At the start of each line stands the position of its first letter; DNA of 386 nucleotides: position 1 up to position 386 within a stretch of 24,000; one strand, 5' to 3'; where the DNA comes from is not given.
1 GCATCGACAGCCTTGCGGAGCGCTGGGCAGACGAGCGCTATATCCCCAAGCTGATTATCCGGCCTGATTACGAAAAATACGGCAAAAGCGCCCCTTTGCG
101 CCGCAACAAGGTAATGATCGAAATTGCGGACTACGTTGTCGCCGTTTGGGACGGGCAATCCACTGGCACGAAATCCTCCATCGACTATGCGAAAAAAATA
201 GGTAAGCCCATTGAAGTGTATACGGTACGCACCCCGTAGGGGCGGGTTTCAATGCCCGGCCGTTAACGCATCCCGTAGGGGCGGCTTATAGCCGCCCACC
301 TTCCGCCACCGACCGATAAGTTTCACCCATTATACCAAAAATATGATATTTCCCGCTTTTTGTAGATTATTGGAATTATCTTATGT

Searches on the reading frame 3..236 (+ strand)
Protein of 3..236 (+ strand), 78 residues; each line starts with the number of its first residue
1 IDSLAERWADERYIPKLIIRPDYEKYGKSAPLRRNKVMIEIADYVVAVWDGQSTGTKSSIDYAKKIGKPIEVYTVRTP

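Call 36: search_protein_families(library=pfam, proteins=[window:3-236:+], max_evalue=0.001)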
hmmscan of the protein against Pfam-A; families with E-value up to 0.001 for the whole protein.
window:3-236:+ (78 aa): 1 family
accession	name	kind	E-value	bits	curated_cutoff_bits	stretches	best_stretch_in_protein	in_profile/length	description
PF10686.14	YAcAr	-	0.00079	19.6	28.2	0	2-26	42-66/66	YspA, cpYpsA-related SLOG family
